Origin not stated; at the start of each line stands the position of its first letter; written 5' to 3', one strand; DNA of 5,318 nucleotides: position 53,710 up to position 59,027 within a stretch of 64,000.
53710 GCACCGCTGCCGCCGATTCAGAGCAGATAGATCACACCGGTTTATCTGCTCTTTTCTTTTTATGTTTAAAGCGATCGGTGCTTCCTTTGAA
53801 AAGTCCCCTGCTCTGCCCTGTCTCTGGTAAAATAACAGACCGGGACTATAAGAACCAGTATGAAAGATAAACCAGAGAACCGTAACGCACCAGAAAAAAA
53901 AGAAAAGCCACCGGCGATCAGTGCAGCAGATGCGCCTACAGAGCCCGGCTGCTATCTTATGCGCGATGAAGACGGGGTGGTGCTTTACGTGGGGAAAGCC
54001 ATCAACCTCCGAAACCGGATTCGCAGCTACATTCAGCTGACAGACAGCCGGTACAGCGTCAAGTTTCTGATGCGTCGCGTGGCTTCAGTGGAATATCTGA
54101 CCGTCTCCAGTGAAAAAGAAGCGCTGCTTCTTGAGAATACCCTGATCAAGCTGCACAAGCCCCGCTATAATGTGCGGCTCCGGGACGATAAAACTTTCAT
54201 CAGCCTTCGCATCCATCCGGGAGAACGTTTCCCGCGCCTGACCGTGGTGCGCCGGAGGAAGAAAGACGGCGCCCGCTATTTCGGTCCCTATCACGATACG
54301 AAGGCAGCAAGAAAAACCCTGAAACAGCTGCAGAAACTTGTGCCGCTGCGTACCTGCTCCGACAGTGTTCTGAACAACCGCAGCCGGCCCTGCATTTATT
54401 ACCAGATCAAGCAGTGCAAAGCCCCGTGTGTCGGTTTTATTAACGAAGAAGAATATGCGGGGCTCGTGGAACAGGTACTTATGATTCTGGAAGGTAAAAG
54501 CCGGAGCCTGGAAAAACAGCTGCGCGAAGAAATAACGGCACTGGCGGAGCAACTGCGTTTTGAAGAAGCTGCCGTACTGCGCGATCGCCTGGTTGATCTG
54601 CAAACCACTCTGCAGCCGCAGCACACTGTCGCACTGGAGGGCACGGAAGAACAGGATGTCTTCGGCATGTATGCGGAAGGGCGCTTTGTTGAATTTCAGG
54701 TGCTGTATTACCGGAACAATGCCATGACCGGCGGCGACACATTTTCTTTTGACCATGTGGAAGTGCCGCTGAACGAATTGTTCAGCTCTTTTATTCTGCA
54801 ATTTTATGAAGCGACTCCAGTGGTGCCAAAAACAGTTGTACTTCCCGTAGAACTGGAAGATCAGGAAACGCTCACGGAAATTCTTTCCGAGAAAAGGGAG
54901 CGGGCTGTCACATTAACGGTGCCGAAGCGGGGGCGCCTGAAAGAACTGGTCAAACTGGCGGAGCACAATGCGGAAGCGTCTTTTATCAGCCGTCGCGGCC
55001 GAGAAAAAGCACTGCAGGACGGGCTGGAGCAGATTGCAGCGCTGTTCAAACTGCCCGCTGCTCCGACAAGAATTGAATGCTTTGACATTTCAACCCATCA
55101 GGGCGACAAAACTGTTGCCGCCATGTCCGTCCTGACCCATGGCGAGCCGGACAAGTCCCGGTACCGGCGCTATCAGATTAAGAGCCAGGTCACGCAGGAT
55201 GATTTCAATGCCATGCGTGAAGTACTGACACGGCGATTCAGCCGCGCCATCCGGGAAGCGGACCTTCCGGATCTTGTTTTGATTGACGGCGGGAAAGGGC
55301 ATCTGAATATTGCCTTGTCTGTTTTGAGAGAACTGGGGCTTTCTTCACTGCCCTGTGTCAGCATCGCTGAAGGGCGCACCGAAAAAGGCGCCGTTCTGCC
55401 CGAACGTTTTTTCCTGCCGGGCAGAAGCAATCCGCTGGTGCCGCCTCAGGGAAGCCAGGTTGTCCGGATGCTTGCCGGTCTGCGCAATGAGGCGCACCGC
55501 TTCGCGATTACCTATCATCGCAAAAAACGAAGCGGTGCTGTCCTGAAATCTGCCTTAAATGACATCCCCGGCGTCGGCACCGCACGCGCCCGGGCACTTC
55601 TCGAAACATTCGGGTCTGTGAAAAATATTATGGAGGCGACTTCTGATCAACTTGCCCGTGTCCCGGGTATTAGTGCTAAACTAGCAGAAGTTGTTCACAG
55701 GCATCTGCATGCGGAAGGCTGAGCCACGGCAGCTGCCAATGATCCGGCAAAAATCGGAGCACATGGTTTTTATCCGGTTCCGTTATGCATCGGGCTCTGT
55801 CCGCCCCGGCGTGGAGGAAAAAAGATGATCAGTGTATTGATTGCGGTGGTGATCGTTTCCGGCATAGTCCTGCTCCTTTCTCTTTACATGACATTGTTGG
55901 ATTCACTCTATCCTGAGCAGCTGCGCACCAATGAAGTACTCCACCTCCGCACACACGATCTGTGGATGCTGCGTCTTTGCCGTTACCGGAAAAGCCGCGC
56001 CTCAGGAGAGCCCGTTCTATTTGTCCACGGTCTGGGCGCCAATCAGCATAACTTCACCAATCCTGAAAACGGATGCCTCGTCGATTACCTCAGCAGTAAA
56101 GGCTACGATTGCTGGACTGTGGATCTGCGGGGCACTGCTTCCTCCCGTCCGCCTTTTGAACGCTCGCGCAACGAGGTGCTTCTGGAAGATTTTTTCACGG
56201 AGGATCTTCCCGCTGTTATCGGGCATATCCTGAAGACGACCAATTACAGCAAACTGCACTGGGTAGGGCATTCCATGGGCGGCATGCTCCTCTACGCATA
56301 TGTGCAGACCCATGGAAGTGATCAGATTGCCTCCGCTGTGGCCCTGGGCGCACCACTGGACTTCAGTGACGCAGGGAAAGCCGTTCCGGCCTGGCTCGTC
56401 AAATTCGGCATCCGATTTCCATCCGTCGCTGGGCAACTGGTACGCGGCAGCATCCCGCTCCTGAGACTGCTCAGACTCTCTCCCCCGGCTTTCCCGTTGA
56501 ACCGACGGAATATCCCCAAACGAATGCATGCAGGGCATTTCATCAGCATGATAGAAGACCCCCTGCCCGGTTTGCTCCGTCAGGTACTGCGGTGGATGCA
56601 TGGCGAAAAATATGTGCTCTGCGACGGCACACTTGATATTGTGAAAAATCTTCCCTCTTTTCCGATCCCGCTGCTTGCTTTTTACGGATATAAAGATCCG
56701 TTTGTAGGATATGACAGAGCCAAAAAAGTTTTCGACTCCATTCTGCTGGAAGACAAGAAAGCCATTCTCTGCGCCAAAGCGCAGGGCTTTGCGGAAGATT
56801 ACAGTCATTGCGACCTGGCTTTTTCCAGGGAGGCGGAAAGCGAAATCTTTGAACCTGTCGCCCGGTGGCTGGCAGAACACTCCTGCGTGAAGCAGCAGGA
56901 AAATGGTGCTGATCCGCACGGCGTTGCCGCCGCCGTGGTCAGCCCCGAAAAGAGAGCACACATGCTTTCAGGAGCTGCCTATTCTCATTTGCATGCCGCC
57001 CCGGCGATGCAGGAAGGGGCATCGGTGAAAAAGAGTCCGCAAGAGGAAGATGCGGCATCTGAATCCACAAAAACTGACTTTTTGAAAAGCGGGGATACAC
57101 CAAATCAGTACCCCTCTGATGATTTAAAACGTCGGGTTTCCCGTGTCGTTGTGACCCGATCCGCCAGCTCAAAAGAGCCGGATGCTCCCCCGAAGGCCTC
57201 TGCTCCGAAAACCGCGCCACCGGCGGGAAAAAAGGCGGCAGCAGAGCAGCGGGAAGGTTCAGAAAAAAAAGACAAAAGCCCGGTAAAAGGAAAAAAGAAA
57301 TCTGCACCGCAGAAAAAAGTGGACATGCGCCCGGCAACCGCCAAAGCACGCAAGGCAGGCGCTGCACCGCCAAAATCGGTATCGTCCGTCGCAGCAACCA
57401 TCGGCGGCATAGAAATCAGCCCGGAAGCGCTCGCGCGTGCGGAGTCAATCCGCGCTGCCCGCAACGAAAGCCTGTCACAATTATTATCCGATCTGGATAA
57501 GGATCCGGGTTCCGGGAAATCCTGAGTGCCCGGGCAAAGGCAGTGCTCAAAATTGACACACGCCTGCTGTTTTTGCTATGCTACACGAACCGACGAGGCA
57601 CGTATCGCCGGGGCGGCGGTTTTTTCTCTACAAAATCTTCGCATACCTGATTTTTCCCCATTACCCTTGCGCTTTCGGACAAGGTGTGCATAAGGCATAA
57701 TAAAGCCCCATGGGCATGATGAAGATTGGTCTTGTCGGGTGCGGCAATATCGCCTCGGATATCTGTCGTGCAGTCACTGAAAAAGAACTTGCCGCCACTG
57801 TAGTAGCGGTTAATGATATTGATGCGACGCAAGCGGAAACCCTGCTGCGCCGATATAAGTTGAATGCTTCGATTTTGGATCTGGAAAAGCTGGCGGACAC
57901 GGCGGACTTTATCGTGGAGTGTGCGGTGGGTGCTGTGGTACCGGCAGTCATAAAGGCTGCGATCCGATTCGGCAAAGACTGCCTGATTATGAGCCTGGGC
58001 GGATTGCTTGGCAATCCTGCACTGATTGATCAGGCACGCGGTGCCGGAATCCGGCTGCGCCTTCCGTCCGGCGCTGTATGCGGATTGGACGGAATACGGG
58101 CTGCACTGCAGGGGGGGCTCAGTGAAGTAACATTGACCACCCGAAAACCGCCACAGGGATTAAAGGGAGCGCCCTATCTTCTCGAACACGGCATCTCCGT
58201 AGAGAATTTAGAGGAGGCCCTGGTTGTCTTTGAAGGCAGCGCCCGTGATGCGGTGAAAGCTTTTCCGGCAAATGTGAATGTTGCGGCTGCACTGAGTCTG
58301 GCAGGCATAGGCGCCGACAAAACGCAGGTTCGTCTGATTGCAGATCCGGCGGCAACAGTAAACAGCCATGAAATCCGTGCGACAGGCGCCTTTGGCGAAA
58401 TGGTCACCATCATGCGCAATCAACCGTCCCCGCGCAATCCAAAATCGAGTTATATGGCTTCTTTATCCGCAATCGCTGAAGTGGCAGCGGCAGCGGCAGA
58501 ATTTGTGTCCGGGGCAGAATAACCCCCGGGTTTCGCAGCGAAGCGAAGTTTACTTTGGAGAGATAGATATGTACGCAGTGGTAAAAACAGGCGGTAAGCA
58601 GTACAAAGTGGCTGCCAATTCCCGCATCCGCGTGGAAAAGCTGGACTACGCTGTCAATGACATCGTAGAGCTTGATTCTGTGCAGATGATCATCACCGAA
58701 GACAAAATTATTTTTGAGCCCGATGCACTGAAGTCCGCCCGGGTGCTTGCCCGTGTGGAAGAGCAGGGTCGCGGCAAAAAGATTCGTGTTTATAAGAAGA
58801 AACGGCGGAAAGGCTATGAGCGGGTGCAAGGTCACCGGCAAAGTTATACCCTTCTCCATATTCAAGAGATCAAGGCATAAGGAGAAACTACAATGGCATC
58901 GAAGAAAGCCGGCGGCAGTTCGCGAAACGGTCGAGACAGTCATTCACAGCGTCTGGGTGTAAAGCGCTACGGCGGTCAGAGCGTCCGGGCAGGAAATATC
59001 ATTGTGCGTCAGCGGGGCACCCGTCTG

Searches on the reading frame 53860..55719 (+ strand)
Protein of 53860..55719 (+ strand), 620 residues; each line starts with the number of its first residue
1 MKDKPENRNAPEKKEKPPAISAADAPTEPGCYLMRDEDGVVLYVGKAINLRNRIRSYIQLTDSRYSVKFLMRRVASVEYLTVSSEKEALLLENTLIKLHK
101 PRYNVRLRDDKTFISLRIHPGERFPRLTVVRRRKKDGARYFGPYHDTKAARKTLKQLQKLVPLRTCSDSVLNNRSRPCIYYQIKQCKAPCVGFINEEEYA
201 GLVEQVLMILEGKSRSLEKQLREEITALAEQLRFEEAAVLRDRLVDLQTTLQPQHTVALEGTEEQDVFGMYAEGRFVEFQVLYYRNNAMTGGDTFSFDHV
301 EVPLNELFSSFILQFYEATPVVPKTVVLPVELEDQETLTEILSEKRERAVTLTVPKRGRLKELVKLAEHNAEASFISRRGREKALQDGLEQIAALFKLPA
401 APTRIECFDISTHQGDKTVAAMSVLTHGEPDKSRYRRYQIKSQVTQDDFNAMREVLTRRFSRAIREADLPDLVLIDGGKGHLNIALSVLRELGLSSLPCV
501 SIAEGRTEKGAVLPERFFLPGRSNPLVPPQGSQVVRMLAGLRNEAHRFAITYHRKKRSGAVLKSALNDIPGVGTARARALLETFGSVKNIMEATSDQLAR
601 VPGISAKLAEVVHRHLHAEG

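Call 18: search_protein_families(library=pfam, proteins=[window:53860-55719:+], max_evalue=0.00001)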
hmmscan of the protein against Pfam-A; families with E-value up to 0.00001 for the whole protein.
window:53860-55719:+ (620 aa): 6 families
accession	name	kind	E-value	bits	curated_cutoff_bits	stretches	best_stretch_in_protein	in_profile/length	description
PF08459.17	UvrC_RNaseH_dom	-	4.8e-50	169.9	22.3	1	394-550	2-159/159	UvrC RNAse H endonuclease domain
PF22920.2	UvrC_RNaseH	-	5e-29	101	24.3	1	265-375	2-113/116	UvrC Ribonuclease H-like domain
PF14520.12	HHH_5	-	5.2e-13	49.7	27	1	565-610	3-49/57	Helix-hairpin-helix domain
PF01541.30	GIY-YIG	-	5.5e-11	43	22.6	1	29-104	2-78/78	GIY-YIG catalytic domain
PF12826.13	HHH_2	-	4.4e-09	36.8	27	1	569-618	8-57/64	Helix-hairpin-helix motif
PF00633.29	HHH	-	9.9e-08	31.9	24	0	586-614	1-29/30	Helix-hairpin-helix motif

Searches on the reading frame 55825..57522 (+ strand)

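Call 18: search_protein_families(library=pfam, proteins=[window:55825-57522:+], max_evalue=0.00001)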
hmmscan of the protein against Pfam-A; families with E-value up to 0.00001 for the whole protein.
window:55825-57522:+ (566 aa): 4 families
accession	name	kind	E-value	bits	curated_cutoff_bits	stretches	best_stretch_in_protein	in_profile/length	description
PF00561.26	Abhydrolase_1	-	1.7e-24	87.2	25.8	1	63-298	2-216/245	alpha/beta hydrolase fold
PF12146.15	Hydrolase_4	-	6.7e-17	62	27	1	64-316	7-227/239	Serine aminopeptidase, S33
PF12697.13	Abhydrolase_6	-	2.7e-13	51.5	26.3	1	64-229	1-146/217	Alpha/beta hydrolase family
PF06028.17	DUF915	-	1.9e-06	27.9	22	0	128-182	89-147/255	Alpha/beta hydrolase of unknown function (DUF915)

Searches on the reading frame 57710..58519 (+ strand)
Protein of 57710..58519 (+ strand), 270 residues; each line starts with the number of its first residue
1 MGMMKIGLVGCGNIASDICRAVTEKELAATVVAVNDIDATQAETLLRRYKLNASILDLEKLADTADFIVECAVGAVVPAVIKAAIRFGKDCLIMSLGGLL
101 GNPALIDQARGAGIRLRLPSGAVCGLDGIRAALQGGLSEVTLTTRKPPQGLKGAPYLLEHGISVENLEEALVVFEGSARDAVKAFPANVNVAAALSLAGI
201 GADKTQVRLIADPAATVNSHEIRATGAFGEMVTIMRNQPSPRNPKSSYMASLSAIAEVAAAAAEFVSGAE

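Call 18: search_protein_families(library=pfam, proteins=[window:57710-58519:+], max_evalue=0.00001)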
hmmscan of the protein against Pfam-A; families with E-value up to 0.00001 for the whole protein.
window:57710-58519:+ (270 aa): 3 families
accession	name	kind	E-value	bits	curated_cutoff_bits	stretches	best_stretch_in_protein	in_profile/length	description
PF01958.23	Asp_DH_C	-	6.3e-36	122.9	27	1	168-255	2-89/89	Aspartate dehydrogenase, C-terminal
PF03447.22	NAD_binding_3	-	3.8e-11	44.1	24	1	10-118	1-115/116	Homoserine dehydrogenase, NAD binding domain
PF03807.23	F420_oxidored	-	3.5e-07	31.2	21.6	1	5-84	1-79/94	NADP oxidoreductase coenzyme F420-dependent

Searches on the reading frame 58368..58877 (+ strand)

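Call 52: search_protein_families(library=pfam, proteins=[window:58368-58877:+], max_evalue=0.01)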
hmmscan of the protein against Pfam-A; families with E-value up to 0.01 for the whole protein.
window:58368-58877:+ (170 aa): 1 family
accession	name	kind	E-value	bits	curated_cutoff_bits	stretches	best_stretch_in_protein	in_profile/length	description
PF00829.26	Ribosomal_L21p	-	4.4e-31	107.5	27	1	68-168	1-99/99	Ribosomal prokaryotic L21 protein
